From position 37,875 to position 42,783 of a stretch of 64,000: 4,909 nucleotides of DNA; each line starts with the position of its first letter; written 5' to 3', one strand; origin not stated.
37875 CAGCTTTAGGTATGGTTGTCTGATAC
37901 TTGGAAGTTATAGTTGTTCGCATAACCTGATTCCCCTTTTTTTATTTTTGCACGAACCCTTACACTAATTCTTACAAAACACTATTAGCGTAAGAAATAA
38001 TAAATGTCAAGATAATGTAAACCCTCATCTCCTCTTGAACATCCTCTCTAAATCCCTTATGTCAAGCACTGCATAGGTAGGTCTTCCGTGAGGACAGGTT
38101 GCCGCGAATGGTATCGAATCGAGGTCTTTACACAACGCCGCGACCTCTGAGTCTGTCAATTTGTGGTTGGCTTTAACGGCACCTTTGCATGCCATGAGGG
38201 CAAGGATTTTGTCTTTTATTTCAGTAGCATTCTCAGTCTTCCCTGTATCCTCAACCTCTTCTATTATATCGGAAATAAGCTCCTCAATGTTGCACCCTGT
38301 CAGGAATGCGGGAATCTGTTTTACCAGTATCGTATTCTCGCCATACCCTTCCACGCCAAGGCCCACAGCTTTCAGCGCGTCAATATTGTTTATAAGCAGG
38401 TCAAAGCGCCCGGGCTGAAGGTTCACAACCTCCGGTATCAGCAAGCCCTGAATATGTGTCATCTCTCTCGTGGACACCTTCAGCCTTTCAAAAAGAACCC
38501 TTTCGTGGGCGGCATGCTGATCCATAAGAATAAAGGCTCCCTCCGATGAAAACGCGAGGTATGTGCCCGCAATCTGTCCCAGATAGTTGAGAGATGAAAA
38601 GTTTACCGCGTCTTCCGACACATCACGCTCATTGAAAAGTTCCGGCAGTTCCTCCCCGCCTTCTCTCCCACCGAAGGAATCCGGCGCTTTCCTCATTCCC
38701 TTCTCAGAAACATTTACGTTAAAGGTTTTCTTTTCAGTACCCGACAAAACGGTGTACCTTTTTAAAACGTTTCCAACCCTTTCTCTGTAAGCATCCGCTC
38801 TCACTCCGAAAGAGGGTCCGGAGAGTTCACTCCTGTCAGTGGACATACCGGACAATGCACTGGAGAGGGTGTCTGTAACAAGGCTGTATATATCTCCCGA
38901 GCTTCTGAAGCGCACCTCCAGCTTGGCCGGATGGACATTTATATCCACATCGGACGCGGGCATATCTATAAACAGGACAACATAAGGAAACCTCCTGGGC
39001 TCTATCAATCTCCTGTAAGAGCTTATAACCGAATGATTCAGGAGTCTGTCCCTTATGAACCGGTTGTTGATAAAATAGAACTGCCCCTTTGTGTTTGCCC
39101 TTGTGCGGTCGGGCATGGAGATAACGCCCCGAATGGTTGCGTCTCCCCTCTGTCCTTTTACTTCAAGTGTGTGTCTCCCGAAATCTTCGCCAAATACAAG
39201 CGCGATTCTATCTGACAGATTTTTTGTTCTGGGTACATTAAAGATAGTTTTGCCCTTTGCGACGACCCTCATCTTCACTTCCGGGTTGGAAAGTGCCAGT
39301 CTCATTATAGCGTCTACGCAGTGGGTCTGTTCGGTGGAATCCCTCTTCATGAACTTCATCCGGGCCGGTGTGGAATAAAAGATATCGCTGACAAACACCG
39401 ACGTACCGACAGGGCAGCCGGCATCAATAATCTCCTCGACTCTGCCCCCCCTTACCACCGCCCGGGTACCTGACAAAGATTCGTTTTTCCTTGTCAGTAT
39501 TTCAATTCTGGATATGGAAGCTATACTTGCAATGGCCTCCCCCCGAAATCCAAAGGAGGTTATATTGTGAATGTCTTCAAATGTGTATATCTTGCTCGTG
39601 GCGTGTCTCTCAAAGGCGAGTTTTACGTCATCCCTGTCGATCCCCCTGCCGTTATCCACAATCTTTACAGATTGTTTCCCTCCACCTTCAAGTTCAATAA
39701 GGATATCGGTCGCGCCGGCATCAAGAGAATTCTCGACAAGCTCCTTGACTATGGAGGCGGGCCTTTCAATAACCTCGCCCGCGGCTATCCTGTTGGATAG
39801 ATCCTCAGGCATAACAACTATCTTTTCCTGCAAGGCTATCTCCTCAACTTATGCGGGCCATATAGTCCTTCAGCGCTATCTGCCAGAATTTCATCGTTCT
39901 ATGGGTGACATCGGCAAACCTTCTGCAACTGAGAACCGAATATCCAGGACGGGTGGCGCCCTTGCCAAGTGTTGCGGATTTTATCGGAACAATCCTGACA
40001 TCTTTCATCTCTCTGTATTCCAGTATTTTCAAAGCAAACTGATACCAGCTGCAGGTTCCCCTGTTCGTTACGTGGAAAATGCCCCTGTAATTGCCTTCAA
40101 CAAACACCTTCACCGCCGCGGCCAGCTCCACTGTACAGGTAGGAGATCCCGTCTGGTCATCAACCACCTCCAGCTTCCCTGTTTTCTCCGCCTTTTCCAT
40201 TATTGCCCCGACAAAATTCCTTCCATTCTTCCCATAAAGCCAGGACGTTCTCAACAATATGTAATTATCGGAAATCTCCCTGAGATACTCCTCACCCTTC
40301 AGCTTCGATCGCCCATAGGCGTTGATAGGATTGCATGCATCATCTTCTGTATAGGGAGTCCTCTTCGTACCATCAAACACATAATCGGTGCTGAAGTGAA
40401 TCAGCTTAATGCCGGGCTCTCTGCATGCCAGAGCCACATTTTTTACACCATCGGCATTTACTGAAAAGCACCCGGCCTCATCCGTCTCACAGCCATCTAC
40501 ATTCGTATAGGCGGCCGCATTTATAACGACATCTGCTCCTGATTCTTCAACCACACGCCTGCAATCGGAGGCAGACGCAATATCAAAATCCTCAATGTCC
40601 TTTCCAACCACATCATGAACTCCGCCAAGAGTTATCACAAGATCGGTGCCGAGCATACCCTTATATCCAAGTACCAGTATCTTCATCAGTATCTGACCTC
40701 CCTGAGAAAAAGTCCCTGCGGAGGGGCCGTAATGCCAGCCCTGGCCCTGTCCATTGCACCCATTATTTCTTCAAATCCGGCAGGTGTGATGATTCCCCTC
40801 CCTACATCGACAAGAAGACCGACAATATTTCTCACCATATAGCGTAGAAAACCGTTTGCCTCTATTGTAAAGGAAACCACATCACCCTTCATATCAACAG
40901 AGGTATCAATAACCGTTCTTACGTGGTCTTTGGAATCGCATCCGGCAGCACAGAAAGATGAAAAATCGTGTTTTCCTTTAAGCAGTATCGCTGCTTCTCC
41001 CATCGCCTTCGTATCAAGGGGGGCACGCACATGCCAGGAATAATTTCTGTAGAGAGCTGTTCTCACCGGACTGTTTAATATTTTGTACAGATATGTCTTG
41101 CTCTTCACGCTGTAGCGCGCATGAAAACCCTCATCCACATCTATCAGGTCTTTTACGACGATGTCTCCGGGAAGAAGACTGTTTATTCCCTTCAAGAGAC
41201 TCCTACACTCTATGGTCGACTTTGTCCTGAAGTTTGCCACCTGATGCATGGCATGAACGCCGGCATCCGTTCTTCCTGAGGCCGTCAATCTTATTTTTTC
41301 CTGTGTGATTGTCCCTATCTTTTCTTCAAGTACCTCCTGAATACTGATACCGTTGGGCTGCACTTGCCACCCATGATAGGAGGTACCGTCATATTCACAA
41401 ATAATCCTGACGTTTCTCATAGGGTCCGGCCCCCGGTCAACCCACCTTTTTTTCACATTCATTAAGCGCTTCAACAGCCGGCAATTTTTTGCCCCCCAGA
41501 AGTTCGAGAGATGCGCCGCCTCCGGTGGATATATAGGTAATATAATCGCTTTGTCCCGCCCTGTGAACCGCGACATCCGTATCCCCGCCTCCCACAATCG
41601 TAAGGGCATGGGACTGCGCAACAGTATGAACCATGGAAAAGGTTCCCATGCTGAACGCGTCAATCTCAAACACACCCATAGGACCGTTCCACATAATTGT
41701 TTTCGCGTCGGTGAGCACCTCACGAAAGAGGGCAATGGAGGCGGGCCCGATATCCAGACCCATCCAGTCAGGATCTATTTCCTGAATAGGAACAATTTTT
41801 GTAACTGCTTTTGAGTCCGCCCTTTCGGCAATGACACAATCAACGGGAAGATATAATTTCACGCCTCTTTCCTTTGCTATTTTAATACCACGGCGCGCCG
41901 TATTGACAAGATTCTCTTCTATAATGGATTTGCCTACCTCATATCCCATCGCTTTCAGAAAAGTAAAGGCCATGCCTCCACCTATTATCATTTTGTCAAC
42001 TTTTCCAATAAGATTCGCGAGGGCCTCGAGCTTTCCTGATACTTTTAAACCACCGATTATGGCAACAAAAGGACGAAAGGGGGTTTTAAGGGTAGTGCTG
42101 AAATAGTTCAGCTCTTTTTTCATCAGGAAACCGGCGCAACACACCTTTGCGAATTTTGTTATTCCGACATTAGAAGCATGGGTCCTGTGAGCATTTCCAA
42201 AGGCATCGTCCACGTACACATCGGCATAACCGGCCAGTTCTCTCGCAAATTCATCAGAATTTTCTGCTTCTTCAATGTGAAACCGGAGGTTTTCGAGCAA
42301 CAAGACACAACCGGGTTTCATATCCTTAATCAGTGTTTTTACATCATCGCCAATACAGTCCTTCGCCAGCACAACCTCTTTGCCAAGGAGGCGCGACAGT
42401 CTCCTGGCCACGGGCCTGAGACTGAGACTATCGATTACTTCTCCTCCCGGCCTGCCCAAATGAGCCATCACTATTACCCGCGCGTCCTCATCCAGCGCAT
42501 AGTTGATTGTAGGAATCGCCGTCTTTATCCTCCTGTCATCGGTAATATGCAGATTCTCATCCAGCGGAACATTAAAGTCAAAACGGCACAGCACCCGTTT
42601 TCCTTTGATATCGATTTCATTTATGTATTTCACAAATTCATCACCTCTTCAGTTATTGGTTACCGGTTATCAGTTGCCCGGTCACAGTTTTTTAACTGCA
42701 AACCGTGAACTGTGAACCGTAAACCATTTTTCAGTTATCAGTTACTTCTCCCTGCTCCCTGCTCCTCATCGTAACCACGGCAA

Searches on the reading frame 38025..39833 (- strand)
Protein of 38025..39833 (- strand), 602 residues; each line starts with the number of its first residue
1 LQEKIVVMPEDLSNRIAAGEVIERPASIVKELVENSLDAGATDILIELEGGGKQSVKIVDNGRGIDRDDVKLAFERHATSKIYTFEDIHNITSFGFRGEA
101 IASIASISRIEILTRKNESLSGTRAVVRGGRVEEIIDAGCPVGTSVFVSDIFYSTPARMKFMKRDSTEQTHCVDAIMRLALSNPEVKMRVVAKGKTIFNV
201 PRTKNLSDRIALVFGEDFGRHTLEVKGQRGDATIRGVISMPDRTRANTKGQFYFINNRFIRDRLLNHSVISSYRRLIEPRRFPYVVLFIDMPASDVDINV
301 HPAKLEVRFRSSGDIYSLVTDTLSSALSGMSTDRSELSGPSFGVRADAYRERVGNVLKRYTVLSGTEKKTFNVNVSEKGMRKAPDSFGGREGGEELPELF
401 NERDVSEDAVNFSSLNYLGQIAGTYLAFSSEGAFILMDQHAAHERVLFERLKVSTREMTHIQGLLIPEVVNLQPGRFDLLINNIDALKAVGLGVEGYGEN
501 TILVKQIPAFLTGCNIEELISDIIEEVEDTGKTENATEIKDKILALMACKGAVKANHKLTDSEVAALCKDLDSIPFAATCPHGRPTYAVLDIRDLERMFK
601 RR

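Call 78: search_protein_families(library=pfam, proteins=[window:38025-39833:-], max_evalue=0.00001)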
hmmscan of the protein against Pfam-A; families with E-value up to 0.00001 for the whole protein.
window:38025-39833:- (602 aa): 4 families
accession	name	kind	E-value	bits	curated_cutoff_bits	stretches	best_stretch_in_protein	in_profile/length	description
PF08676.16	MutL_C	-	4.1e-37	127.5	25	1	418-559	1-142/142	MutL C terminal dimerisation domain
PF01119.25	DNA_mis_repair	-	2.2e-33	114.9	26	1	211-327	2-118/119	DNA mismatch repair protein, C-terminal domain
PF13589.12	HATPase_c_3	-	5.7e-13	49.5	25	1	26-121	4-99/137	Histidine kinase-, DNA gyrase B-, and HSP90-like ATPase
PF02518.31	HATPase_c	-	1.2e-08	35.8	26.4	1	23-85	4-64/111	Histidine kinase-, DNA gyrase B-, and HSP90-like ATPase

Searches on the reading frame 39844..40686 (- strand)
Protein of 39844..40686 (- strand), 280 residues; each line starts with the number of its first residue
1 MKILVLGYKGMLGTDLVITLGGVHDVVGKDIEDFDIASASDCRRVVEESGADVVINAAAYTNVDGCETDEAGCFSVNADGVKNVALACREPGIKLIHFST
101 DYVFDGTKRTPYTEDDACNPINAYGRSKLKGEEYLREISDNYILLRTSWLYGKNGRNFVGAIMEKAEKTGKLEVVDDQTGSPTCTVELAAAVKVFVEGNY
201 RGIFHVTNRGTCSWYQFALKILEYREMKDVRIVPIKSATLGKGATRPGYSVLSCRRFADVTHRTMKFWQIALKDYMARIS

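Call 78: search_protein_families(library=pfam, proteins=[window:39844-40686:-], max_evalue=0.00001)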
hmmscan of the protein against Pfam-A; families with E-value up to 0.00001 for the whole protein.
window:39844-40686:- (280 aa): 5 families
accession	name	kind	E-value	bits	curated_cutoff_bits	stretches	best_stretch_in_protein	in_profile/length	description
PF04321.23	RmlD_sub_bind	-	1.1e-88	297.4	27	1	1-278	1-284/287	RmlD substrate binding domain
PF01370.27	Epimerase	-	9.5e-24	84.6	20.9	1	3-174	1-201/240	NAD dependent epimerase/dehydratase family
PF16363.11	GDP_Man_Dehyd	-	3.2e-11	43.7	27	1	33-145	58-174/332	GDP-mannose 4,6 dehydratase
PF02719.21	Polysacc_synt_2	-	2.6e-10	40.4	20.2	1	35-141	62-155/293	Polysaccharide biosynthesis protein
PF01073.25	3Beta_HSD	-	1.3e-08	34.7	22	1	31-179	49-211/280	3-beta hydroxysteroid dehydrogenase/isomerase family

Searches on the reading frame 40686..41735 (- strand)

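Call 78: search_protein_families(library=pfam, proteins=[window:40686-41735:-], max_evalue=0.00001)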
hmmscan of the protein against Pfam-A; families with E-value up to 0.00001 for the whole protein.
window:40686-41735:- (349 aa): 1 family
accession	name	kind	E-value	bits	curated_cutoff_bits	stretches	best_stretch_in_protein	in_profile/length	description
PF01416.25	PseudoU_synth_1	-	1.7e-41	141.5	23.3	2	248-349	1-107/108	tRNA pseudouridine synthase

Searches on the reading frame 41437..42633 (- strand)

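Call 78: search_protein_families(library=pfam, proteins=[window:41437-42633:-], max_evalue=0.00001)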
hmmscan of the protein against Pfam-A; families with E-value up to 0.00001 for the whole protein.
window:41437-42633:- (398 aa): 1 family
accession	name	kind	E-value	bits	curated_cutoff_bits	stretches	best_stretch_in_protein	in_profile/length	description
PF00162.24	PGK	-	1.3e-152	508.7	27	1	4-382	1-379/379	Phosphoglycerate kinase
